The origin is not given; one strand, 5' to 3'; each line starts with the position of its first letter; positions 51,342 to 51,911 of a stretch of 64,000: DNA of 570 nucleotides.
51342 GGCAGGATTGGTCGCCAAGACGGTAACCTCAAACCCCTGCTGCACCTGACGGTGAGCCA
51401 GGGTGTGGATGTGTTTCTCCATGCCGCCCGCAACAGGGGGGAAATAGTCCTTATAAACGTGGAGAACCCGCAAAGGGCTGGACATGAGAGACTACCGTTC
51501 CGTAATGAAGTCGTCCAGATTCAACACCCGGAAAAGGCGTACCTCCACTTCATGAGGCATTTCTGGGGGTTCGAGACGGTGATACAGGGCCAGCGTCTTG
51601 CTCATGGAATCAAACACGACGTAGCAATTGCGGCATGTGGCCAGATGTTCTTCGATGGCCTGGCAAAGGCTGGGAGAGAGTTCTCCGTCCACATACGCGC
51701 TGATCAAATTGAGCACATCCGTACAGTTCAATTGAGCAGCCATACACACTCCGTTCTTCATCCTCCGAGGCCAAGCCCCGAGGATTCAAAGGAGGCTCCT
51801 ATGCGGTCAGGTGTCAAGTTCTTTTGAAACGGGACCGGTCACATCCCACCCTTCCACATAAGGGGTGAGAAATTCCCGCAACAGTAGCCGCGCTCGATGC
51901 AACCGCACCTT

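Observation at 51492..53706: Putative thiol/disulfide-stress module: ECF sigma, ZAS anti-sigma, YuzD-like CxxC protein and tandem thioredoxin in one co-directional run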

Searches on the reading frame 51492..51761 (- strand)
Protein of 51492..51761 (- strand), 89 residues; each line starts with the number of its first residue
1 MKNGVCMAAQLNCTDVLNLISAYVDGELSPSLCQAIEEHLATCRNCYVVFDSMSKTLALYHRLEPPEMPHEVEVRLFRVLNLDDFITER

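Call 3: search_protein_families(library=pfam, proteins=[window:51492-51761:-], max_evalue=0.01)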
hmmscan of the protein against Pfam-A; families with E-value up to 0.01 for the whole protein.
window:51492-51761:- (89 aa): 1 family
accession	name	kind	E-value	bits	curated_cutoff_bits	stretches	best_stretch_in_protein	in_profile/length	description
PF13490.11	zf-HC2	-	3.2e-14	53.1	22.2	1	13-46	1-34/35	Putative zinc-finger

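Call 4: search_protein_families(library=ncbifam, proteins=[window:51492-51761:-], max_evalue=0.01)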
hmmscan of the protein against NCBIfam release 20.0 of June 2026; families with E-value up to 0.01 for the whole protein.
window:51492-51761:- (89 aa): 4 families
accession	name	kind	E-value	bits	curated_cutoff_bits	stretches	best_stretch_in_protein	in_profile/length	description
TIGR03988.1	antisig_RsrA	equivalog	2.6e-08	33.8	62.5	1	12-53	1-42/77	mycothiol system anti-sigma-R factor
NF052368.1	antisigmaE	subfamily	9.7e-07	28.5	50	1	11-46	2-37/48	anti-sigma factor family protein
NF052375.1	antisigma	equivalog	0.00025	21.1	100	1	19-77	1-59/217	anti-sigma factor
NF041468.1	anti_sig_RseA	equivalog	0.0023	18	165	1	10-70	32-94/135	anti-sigma E factor RseA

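Call 51: search_solved_structures(query=window:51492-51743:-, max_evalue=1, show_alignments=4)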
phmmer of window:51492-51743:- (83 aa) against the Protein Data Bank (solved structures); distinct sequences matched with E-value up to 1: 3.
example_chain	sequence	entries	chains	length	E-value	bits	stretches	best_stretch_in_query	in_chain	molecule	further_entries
5wuq_C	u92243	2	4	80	3.2e-05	27.5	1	9-67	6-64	Anti-sigma-W factor RsiW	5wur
8rlz_A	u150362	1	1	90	0.0057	20.4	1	12-45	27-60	Antisigma factor DdvA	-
8rot_B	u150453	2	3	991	0.16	15.8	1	14-44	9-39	CHAT domain-containing protein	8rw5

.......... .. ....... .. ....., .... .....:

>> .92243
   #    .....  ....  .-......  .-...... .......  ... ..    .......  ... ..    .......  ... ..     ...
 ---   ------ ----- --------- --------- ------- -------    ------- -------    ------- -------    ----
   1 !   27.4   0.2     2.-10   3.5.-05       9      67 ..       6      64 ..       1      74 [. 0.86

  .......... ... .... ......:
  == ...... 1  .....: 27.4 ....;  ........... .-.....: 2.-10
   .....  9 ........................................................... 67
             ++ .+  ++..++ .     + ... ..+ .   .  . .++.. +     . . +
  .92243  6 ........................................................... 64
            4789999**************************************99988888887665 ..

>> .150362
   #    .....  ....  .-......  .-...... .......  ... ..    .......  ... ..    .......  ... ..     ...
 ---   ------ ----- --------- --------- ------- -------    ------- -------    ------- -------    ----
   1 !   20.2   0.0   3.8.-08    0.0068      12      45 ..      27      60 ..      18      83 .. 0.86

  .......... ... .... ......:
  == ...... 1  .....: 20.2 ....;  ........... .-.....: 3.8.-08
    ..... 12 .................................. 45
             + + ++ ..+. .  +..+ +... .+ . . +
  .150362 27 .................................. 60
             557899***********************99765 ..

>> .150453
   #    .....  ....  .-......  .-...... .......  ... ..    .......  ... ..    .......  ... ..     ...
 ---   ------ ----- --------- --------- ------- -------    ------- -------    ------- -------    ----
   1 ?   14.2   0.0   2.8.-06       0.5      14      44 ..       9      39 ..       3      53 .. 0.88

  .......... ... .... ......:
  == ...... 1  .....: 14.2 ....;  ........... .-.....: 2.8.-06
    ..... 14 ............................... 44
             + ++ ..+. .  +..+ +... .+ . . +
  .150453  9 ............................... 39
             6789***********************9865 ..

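Call 57: search_protein_families(library=padloc, proteins=[window:51492-51743:-], max_evalue=0.001)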
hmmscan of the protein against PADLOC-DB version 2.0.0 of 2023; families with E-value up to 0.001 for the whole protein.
window:51492-51743:- (83 aa): 0 families
